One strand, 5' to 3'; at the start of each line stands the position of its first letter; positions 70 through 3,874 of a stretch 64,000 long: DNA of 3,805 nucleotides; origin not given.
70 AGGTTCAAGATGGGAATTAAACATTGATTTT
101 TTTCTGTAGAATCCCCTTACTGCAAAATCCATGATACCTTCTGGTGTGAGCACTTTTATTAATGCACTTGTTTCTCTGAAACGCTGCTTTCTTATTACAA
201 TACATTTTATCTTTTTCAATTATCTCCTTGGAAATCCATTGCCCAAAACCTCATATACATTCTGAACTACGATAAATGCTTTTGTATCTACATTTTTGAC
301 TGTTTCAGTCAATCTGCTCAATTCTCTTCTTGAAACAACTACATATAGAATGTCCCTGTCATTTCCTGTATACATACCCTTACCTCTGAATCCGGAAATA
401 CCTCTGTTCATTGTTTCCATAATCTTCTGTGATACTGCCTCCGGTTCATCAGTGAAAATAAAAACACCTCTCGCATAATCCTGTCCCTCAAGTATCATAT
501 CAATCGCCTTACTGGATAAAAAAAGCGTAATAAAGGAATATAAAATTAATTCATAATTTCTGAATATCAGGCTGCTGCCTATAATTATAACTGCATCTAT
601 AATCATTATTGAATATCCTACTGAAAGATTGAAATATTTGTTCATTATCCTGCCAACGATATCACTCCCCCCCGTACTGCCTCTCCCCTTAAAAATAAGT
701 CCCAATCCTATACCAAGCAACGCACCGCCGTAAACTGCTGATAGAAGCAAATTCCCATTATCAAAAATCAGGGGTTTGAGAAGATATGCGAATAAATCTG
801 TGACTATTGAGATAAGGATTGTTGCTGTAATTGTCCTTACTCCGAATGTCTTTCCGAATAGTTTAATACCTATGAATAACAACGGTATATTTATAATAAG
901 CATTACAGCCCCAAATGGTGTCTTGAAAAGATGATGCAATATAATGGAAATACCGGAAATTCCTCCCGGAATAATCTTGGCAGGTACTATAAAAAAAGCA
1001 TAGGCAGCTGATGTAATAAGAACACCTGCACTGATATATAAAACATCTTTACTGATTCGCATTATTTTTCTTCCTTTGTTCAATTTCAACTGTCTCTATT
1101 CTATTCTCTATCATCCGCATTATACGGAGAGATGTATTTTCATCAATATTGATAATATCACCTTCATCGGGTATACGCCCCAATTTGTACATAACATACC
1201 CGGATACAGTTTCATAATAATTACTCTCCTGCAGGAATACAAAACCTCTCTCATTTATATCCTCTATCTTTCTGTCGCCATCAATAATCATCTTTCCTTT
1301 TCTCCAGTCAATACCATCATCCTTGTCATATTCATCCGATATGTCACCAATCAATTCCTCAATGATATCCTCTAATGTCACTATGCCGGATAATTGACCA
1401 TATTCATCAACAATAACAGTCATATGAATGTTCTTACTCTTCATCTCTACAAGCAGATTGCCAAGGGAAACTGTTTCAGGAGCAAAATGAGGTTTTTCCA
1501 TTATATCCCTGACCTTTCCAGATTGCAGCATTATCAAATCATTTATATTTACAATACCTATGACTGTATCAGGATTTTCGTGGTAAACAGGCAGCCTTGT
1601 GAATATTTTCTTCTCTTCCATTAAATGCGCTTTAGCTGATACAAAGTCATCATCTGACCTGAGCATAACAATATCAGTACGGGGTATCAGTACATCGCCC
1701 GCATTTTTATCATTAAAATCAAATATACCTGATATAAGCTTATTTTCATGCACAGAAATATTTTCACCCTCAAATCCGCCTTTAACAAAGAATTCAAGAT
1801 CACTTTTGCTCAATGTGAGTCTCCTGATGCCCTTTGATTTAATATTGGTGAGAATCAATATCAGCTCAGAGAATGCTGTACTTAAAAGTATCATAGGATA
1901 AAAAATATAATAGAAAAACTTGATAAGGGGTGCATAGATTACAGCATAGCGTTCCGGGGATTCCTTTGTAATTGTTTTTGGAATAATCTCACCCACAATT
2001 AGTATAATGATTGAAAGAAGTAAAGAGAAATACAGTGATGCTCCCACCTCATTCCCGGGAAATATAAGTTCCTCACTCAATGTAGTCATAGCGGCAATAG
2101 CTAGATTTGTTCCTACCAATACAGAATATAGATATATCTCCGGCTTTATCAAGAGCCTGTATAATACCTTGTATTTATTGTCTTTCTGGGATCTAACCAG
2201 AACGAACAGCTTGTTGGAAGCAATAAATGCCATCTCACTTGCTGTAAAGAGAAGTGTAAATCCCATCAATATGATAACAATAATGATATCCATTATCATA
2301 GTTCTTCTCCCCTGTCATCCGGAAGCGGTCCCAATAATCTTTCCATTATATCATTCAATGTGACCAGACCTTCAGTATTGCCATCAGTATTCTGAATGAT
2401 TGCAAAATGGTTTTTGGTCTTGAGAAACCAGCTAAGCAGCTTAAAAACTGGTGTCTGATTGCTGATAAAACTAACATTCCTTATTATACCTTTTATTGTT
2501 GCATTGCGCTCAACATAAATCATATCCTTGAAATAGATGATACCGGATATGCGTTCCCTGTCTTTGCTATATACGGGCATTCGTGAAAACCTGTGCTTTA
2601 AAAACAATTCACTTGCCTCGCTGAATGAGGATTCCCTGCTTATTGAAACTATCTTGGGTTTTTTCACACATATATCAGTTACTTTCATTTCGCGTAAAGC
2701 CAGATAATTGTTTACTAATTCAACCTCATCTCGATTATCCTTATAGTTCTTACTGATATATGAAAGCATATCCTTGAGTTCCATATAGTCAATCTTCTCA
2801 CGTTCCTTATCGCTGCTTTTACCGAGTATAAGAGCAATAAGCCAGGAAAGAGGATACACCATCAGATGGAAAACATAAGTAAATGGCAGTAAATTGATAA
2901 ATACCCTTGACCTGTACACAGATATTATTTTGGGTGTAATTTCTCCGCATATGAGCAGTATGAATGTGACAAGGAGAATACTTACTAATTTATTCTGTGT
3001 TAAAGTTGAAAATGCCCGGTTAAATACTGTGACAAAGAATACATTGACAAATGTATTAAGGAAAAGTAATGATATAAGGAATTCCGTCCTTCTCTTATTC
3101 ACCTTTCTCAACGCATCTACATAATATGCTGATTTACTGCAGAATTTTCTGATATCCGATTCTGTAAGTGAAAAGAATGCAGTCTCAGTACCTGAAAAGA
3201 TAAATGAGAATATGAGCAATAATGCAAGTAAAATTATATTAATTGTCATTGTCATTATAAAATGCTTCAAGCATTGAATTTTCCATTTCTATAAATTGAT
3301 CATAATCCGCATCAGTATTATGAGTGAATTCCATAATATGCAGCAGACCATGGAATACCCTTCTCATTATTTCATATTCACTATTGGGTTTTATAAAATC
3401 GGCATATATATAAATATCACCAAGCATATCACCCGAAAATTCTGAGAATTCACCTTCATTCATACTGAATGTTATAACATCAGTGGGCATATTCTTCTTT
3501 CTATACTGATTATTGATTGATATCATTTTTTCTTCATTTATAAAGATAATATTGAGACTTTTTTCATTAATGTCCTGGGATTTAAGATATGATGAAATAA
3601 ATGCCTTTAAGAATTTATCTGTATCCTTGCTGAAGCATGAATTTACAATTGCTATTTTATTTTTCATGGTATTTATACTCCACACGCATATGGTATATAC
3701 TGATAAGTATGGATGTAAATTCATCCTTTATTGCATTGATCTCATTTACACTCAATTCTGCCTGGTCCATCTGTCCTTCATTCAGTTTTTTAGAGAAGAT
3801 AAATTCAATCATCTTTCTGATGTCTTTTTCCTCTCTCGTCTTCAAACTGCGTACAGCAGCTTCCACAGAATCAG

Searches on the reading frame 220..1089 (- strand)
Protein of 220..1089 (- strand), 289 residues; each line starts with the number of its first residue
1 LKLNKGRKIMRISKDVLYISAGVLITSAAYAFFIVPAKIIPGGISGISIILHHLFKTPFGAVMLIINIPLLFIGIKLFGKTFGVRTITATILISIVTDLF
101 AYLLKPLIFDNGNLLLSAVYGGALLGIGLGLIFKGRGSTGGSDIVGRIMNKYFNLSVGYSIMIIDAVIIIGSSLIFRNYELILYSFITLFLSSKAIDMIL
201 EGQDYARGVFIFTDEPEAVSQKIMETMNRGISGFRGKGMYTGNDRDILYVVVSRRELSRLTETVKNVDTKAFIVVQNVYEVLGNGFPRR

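Call 22: search_protein_families(library=pfam, proteins=[window:220-1089:-], max_evalue=0.0001)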
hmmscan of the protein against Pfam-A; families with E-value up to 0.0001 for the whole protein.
window:220-1089:- (289 aa): 2 families
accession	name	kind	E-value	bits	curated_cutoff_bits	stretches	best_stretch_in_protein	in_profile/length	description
PF02588.21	YitT_membrane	-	6e-62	209.1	24.3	1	16-224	2-205/205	Uncharacterised 5xTM membrane BCR, YitT family COG1284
PF10035.14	DUF2179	-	3.9e-20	71.9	22.8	1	229-283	1-55/55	Uncharacterized protein conserved in bacteria (DUF2179)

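Call 29: find_encoding_contigs(protein=window:220-1089:-, flank=10000, max_places=2)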
Protein window:220-1089:- (289 aa): no gene with exactly this product is on record in the collection.

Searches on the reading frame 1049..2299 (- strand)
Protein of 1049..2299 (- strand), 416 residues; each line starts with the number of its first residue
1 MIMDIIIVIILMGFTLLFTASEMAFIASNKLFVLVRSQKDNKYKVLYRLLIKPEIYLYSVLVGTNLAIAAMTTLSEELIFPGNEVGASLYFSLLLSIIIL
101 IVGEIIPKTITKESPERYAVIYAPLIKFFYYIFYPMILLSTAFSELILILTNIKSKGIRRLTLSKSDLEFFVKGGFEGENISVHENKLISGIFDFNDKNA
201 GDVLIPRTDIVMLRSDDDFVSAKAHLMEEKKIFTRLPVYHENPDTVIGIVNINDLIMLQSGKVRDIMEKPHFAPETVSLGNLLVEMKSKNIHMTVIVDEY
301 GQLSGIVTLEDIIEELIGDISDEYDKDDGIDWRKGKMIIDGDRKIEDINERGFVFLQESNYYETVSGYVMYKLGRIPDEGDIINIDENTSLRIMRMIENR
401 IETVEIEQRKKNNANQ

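Call 22: search_protein_families(library=pfam, proteins=[window:1049-2299:-], max_evalue=0.0001)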
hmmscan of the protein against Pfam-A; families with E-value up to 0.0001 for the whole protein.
window:1049-2299:- (416 aa): 3 families
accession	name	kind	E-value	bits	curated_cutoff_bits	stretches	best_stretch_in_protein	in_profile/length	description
PF01595.25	CNNM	-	7.5e-27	94.6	28.4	1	6-175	1-171/181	Cyclin M transmembrane N-terminal domain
PF00571.33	CBS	-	9e-17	61.6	24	2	263-317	1-56/57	CBS domain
PF03471.22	CorC_HlyC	-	4.8e-15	55.8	27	1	334-408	5-79/81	Transporter associated domain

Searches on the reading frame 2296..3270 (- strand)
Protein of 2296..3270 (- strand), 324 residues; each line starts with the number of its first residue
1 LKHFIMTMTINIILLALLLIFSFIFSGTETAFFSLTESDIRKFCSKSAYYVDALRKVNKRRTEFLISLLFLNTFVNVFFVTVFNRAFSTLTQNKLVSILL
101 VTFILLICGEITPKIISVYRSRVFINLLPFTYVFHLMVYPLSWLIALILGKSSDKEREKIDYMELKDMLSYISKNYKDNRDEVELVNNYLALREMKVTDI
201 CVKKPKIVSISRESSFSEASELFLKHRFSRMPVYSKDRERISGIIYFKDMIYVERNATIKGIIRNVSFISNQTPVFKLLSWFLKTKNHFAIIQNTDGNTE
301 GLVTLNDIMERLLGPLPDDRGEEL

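Call 22: search_protein_families(library=pfam, proteins=[window:2296-3270:-], max_evalue=0.0001)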
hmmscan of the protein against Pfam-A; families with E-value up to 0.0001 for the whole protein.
window:2296-3270:- (324 aa): 2 families
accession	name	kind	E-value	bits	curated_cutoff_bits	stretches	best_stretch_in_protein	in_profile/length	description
PF01595.25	CNNM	-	3.2e-28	99.1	28.4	1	14-171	2-170/181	Cyclin M transmembrane N-terminal domain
PF00571.33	CBS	-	4.4e-12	46.6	24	1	203-252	5-53/57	CBS domain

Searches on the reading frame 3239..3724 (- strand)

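Call 22: search_protein_families(library=pfam, proteins=[window:3239-3724:-], max_evalue=0.0001)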
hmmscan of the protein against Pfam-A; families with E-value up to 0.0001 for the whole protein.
window:3239-3724:- (161 aa): 1 family
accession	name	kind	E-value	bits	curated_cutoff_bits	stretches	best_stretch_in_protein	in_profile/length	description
PF02130.23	YbeY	-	6.4e-20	71.8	25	1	33-154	5-128/129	Endoribonuclease YbeY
